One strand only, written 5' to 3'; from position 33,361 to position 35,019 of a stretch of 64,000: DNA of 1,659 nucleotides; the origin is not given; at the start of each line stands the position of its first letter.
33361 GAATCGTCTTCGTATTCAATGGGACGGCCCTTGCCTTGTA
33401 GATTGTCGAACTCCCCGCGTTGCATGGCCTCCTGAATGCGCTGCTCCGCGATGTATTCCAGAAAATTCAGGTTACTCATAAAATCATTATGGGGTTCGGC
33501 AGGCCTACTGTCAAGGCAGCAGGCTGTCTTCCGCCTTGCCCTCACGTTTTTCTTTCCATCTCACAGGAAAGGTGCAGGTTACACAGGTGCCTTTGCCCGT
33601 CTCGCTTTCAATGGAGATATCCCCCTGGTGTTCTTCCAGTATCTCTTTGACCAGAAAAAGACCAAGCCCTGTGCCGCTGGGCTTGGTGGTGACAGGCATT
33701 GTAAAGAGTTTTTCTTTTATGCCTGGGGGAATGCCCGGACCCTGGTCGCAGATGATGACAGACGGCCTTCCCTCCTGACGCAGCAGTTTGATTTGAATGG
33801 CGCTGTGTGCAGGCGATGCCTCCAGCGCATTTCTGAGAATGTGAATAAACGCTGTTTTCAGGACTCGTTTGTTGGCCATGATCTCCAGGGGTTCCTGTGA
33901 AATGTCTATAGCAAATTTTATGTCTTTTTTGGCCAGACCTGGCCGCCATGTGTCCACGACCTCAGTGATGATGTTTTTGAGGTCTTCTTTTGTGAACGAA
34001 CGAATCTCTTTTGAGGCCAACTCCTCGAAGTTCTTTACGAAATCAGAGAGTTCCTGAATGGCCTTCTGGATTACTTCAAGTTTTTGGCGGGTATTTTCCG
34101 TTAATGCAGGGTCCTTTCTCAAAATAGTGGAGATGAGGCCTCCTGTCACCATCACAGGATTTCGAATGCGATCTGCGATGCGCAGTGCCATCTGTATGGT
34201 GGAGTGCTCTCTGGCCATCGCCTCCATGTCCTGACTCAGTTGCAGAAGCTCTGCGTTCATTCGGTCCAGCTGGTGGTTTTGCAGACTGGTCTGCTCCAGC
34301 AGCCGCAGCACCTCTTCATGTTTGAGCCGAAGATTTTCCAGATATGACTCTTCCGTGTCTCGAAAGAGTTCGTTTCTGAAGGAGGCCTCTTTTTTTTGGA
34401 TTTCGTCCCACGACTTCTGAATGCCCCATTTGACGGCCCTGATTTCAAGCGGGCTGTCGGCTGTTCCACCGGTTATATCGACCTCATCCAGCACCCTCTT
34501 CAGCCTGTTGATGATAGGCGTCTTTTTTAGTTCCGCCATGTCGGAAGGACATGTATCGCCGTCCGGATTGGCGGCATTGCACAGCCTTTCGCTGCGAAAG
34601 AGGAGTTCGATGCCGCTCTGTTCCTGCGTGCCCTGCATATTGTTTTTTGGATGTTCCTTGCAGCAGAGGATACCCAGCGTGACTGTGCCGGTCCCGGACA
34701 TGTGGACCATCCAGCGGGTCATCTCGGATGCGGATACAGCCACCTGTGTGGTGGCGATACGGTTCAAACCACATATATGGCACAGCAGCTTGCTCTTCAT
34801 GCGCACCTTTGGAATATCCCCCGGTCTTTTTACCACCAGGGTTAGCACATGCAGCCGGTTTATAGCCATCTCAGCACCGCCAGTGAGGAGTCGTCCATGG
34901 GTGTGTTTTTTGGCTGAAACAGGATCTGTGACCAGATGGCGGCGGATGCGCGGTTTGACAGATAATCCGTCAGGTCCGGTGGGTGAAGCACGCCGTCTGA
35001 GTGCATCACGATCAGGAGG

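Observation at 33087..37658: Stressosome-type RsbR-RsbS-RsbT operon with no sigma-factor partner-switch and a non-canonical output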

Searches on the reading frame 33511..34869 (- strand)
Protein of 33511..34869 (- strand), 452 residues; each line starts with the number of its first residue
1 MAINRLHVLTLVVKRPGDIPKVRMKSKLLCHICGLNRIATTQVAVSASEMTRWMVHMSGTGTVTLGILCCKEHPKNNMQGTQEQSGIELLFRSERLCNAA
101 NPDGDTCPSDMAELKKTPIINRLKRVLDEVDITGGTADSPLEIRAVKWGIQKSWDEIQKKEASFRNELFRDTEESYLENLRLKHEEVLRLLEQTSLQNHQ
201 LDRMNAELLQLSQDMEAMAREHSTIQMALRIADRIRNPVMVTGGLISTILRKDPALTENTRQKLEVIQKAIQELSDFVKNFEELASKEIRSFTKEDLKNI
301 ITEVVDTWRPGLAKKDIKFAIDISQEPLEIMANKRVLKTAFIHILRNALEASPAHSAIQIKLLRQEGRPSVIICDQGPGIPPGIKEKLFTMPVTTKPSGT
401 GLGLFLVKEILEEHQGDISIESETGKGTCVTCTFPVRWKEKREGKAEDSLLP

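Call 3: search_protein_families(library=pfam, proteins=[window:33511-34869:-], max_evalue=0.01)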
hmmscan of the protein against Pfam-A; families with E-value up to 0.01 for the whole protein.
window:33511-34869:- (452 aa): 4 families
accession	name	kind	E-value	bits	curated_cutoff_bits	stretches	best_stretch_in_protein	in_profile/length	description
PF02518.31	HATPase_c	-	4.2e-22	79.1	26.4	1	335-436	4-109/111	Histidine kinase-, DNA gyrase B-, and HSP90-like ATPase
PF00512.31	HisKA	-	2.7e-05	24.6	26.9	1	229-288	7-64/66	His Kinase A (phospho-acceptor) domain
PF13581.12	HATPase_c_2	-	0.0001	22.7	27.4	1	348-433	43-126/127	Histidine kinase-like ATPase domain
PF14501.12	HATPase_c_5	-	0.0023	18.3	22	1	338-424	7-92/102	GHKL domain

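Call 4: search_protein_families(library=ncbifam, proteins=[window:33511-34869:-], max_evalue=0.01)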
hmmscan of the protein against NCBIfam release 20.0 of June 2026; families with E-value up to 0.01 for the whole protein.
window:33511-34869:- (452 aa): 80 families (the best 25 are shown)
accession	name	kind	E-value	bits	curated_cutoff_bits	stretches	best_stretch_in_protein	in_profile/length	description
NF008468.0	PRK11360.1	equivalog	3.9e-35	121.3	646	1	228-442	400-614/616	two-component system sensor histidine kinase AtoS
NF006800.0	PRK09303.1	equivalog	2.7e-27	95.7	342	1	189-438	122-379/383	histidine kinase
TIGR02966.1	phoR_proteo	equivalog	4.8e-27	94.9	334.2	1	151-434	42-333/333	phosphate regulon sensor histidine kinase PhoR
NF007688.0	PRK10364.1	equivalog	6e-27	94.5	479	1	210-442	226-457/460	two-component system sensor histidine kinase ZraS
NF053867.1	SprKinKinDBac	equivalog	8.3e-27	93.8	775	1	228-436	290-497/500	sporulation kinase KinD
NF046044.1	PnpS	equivalog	8.7e-25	87.5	400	1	178-435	125-390/390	two-component system histidine kinase PnpS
NF008312.0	PRK11100.1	equivalog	3.8e-24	85.3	356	1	205-436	233-474/477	two-component system sensor histidine kinase CreC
TIGR02916.1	PEP_his_kin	equivalog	1.5e-23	83.3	300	1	263-435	513-679/679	XrtA/PEP-CTERM system histidine kinase PrsK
NF041735.1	hist_kin_RppB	equivalog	3e-20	72.4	400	1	229-435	221-438/438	two-component system sensor histidine kinase RppB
NF033091.0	HK_VanS_ACDEFG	equivalog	1.8e-19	69.9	400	1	197-426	49-285/293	vancomycin resistance histidine kinase VanS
NF010411.0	PRK13837.1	equivalog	1.3e-18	66.5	647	1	258-446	483-685/828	two-component system VirA-like sensor kinase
NF033092.0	HK_WalK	equivalog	8.6e-18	64.2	725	1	294-436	446-594/594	cell wall metabolism sensor histidine kinase WalK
NF058527.1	HistKinChvGCaul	equivalog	1.5e-17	63.6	740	1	199-439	276-532/535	two-component sensor histidine kinase ChvG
NF038348.1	T2SS_HK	subfamily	4.3e-17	61.7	450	1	317-437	449-574/574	histidine kinase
NF047497.1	HK_LIC_12097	equivalog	4.8e-17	61.7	500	1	257-436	184-366/367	LIC_12097 family sensor histidine kinase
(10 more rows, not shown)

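Call 23: find_homologous_proteins(query=window:33511-34869:-, max_evalue=1e-10)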
Query window:33511-34869:- (452 aa): 144 proteins with E <= 1e-10 among 8000 candidates; the best 120 are listed.
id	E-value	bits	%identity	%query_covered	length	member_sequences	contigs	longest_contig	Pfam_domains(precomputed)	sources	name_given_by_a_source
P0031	2.4e-296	1000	100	100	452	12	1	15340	PF02518.32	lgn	-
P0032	4.9e-255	864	86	100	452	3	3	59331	PF02518.32,PF00512.32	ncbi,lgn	ncbi:MAG: HAMP domain-containing sensor histidine kinase [Dissulfuribacterales bacterium]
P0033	6.8e-255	864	87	100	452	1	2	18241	PF02518.32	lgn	-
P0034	1.7e-247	839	84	100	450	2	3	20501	PF02518.32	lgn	-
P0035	2.6e-245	832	83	100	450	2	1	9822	PF02518.32,PF00512.32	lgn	-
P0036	3.7e-236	802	79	100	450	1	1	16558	PF02518.32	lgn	-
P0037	2.0e-214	731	72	100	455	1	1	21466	PF13581.13,PF02518.32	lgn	-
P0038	1.6e-181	622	64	96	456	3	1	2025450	PF13581.13,PF02518.32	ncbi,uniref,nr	ncbi:sensor histidine kinase [Dissulfurimicrobium hydrothermale]|uniref:sensor histidine kinase n=1 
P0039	2.2e-181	622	62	98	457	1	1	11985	PF13581.13,PF02518.32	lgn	-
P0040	1.5e-177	609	62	97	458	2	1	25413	PF13581.13,PF02518.32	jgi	jgi:signal transduction histidine kinase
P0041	1.6e-174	599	61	97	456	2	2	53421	PF13581.13,PF02518.32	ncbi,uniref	ncbi:MAG: sensor histidine kinase [Dissulfurimicrobium sp.]|uniref:sensor histidine kinase n=1 Tax=D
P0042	3.4e-161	555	58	96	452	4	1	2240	PF02518.32,PF00512.32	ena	-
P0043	8.5e-116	406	47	96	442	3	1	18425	PF02518.32,PF00512.32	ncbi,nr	ncbi:MAG TPA: hypothetical protein EYP57_06140 [Thermodesulfobacteriaceae bacterium]|nr:hypothetical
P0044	4.7e-113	397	45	96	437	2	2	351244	PF13581.13,PF02518.32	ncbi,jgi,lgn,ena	-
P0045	6.6e-113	396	45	97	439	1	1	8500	PF02518.32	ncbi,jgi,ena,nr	ncbi:MAG: hypothetical protein DSZ23_05825 [Thermodesulfatator sp.]|nr:MAG: hypothetical protein DSZ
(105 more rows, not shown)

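Call 28: find_related_loci(query=A1, collection=genome_contigs, flank=9000)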
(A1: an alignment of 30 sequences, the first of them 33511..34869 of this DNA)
Query A1 (452 aa) in genome_contigs; peptide patterns used: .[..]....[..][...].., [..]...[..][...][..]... (x = any residue, [..] = any of these).
285 stretches matched a pattern; 252 encode a relative of the query (tblastn E <= 1e-3); the best 80 are kept; 80 distinct loci.
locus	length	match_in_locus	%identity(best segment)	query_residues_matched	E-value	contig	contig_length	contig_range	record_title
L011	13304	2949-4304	86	1-452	0e+0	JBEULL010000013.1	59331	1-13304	MAG: Dissulfuribacterales bacterium isolate KC_016 contig13, whole genome shotgun sequence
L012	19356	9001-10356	83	1-452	0e+0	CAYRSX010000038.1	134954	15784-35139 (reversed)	MAG TPA_asm: uncultured Desulfobulbaceae bacterium isolate binchicken_co23_241 genome assembly, contig: k141_116709, who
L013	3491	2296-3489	57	6-406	7e-161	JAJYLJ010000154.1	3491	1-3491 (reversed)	MAG: Deltaproteobacteria bacterium isolate DBS2-1.bin6 NODE_58693_length_3491_cov_8.808561, whole genome shotgun sequenc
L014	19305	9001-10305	46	4-440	3e-124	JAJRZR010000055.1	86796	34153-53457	MAG: Deltaproteobacteria bacterium isolate Dive96_bin4.212 k141_2930831, whole genome shotgun sequence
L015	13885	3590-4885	47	5-440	4e-123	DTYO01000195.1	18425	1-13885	MAG TPA_asm: Thermodesulfobacteriaceae bacterium isolate UWMA-0223 k99_2609688, whole genome shotgun sequence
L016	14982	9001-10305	46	4-440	2e-120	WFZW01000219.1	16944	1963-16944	MAG: Deltaproteobacteria bacterium isolate S143_34 k151_537947, whole genome shotgun sequence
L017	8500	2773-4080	45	4-447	9e-118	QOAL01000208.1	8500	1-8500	MAG: Thermodesulfatator sp. isolate MAG 87 Ga0232637_10001446, whole genome shotgun sequence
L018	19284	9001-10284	45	6-441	1e-117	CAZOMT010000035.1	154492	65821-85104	MAG TPA_asm: uncultured Thermodesulfatator sp. isolate binchicken_co219_236 genome assembly, contig: k141_171643, whole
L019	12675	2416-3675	42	5-440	4e-114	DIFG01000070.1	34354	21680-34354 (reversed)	MAG TPA_asm: Deltaproteobacteria bacterium UBA5754 UBA5754_contig_20284, whole genome shotgun sequence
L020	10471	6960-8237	43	5-441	8e-114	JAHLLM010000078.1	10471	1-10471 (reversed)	MAG: Desulfobulbaceae bacterium isolate MAG127 NODE_6928_length_10471_cov_193.249232, whole genome shotgun sequence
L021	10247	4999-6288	43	4-441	2e-113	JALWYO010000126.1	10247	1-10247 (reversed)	MAG: Deltaproteobacteria bacterium isolate T2_metabat1_scaf2bin.014 T2_NODE_8647_length_10247_cov_2.327470, whole genome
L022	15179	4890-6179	43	4-441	5e-112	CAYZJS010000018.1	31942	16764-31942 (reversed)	MAG TPA_asm: uncultured Thermodesulfatator sp. isolate binchicken_co219_454 genome assembly, contig: k141_845491, whole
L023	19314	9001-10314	42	4-449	2e-110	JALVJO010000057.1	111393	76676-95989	MAG: Deltaproteobacteria bacterium isolate A1_metabat2_scaf2bin.062 A1_NODE_15_length_111393_cov_46.874050, whole genome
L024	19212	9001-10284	41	3-441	2e-108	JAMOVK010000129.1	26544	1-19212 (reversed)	MAG: Deltaproteobacteria bacterium isolate PIR-30_metabat2_scaf2bin.024 PIR-30_scaffold_582_c1, whole genome shotgun seq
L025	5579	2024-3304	41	4-441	3e-108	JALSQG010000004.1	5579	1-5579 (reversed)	MAG: Deltaproteobacteria bacterium isolate 356-284_metabat2_scaf2bin.123 356-284_scaffold_11164_c1, whole genome shotgun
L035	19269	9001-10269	40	4-441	2e-101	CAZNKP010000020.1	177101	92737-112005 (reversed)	MAG TPA_asm: uncultured Desulfobacterales bacterium isolate binchicken_co219_284 genome assembly, contig: k141_58615, wh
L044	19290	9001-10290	36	7-441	3e-74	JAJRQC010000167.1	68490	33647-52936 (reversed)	MAG: Deltaproteobacteria bacterium isolate Dive100_bin10.32 k141_1141046, whole genome shotgun sequence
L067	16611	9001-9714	39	197-435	3e-48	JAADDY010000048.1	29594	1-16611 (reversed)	MAG: Thermodesulfobacteriota bacterium isolate L_MetaBat.13 contig-127_1117, whole genome shotgun sequence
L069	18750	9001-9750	39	190-441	3e-46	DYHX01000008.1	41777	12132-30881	MAG TPA_asm: Nitrospira japonica isolate DR5_44_14 Afr_mines_DR5_91_length_41777_cov_6_300465, whole genome shotgun sequ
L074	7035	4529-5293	34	189-444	3e-45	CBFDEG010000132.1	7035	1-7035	MAG TPA_asm: uncultured bacterium isolate SRR26215679_binner12_Refined_101 genome assembly, contig: ERZ25073473.9453, wh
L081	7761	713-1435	33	199-440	5e-42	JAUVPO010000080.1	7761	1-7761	MAG: Deferribacteres bacterium isolate CSMAG_664 CSMAG_664_k127_15856387_length_7761_cov_201.0778, whole genome shotgun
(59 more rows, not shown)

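Call 45: predict_structure(alignment_id=A1)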
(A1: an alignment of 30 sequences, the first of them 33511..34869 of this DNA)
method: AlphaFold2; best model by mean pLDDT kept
length: 452 residues; sequences in the alignment: 30
mean_pLDDT: 81.6   pTM: 0.46
mean pLDDT of the five models: 81.6, 81.5, 79.5, 78.8, 77.2
residues with pLDDT >= 90: 131; 70-90: 237; 50-70: 71; < 50: 13
segments of 3 or more residues with pLDDT < 50: 76-79, 444-452
pLDDT, mean of each block of 10 residues (from residue 1): 81 89 92 92 94 89 91 56 85 82 68 85 91 85 93 87 79 61 75 81 72 65 65 74 82 84 86 81 66 88 89 87 90 87 90 92 93 93 83 68 80 89 92 84 45 33
secondary structure, 60 per line:
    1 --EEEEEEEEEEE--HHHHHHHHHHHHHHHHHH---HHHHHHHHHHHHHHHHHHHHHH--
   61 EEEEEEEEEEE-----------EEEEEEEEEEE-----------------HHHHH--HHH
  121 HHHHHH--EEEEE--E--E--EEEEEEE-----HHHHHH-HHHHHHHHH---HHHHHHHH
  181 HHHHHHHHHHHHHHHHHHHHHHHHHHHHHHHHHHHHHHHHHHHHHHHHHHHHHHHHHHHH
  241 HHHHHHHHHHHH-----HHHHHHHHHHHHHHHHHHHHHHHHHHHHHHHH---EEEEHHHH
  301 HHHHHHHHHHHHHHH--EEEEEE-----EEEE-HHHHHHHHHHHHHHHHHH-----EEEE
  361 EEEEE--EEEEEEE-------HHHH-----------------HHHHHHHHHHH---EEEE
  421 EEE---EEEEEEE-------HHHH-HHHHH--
elements in order: E3-13 H16-33 H37-58 E61-71 E83-93 H111-115 H118-126 E129-133 E142-148 H154-159 H161-169 H173-252 H258-289 E293-296 H297-315 E318-323 E329-332 H334-351 E357-365 E368-374 H382-385 H403-413 E417-423 E427-433 H441-444 H446-450

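Call 49: fold_search(model_id=the predicted structure, library=pdb)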
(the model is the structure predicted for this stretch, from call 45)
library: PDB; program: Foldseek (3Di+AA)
matches with E <= 10: 594; with E <= 0.001: 355
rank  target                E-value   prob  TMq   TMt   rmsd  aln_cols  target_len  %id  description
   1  9jfj_A                7.0e-16  1.00  0.32  0.61  18.9       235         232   26  Crystal structure of the cytoplasmic domain of ZraS in ADP-bound form (released 2025-03-26)
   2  9jfj_D                3.8e-15  1.00  0.38  0.64   4.9       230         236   26  Crystal structure of the cytoplasmic domain of ZraS in ADP-bound form (released 2025-03-26)
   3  9jfj_B                4.0e-15  1.00  0.38  0.67   4.7       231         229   27  Crystal structure of the cytoplasmic domain of ZraS in ADP-bound form (released 2025-03-26)
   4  9a5d_A                1.5e-14  1.00  0.31  0.23  28.2       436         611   12  Integrative model of WALK-YYCH by crosslinking MS and deep learning (released 2024-09-18)
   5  9jfj_C                1.6e-14  1.00  0.31  0.59  19.7       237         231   24  Crystal structure of the cytoplasmic domain of ZraS in ADP-bound form (released 2025-03-26)
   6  8a6x_B                2.8e-14  1.00  0.34  0.40  17.0       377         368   14  Crystal structure of a chimeric LOV-Histidine kinase SB2F1 (asymmetrical variant, trigonal form with long c axis) (released 2024-01-10)
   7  8a52_A                6.6e-14  1.00  0.32  0.38  17.6       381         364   15  Crystal structure of a chimeric LOV-Histidine kinase SB2F1 (asymmetrical variant, trigonal form with long c-axis) (released 2023-12-27)
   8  6rh8_A                1.0e-13  1.00  0.31  0.57  17.8       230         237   21  Revisiting pH-gated conformational switch. Complex HK853 mutant H260A -RR468 mutant D53A pH 5.3 (released 2020-02-19)
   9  6rgy_B                1.0e-13  1.00  0.31  0.58  16.5       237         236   22  Revisiting pH-gated conformational switch. Complex HK853-RR468 pH 7.5 (released 2020-02-19)
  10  8vc9_D                1.1e-13  1.00  0.35  0.40   9.2       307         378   18  Hybrid response regulator LvrB from Leptospira / phosphorylated REC form (released 2024-12-18)
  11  4jas_A                1.1e-13  1.00  0.30  0.56  15.9       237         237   22  Structural basis of a rationally rewired protein-protein interface (HK853mutant A268V, A271G, T275M, V294T and D297E a (released 2013-09-04)
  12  6azr_A                1.3e-13  1.00  0.30  0.57  18.2       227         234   20  Crystal structure of the T264A HK853cp-BeF3-RR468 complex (released 2017-12-27)
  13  4jav_B                1.4e-13  1.00  0.30  0.55  17.2       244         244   20  Structural basis of a rationally rewired protein-protein interface (HK853wt and RR468mutant V13P, L14I, I17M and N21V) (released 2013-09-04)
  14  8a7h_A                1.5e-13  1.00  0.33  0.39  18.2       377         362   14  Crystal structure of a chimeric LOV-Histidine kinase SB2F1-I66R mutant (light state; asymmetrical variant, trigonal fo (released 2024-01-10)
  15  6rh0_A                1.8e-13  1.00  0.31  0.58  16.6       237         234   22  Revisiting pH-gated conformational switch. Complex HK853-RR468 pH 5.5 (released 2020-02-19)
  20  4q20_A                2.1e-13  1.00  0.31  0.59  21.7       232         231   20  Crystal structure of a C-terminal part of tyrosine kinase (DivL) from Caulobacter crescentus CB15 at 2.50 A resolution (released 2014-04-23)
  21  4q20_B                2.5e-13  1.00  0.30  0.58  19.9       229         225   18  Crystal structure of a C-terminal part of tyrosine kinase (DivL) from Caulobacter crescentus CB15 at 2.50 A resolution (released 2014-04-23)
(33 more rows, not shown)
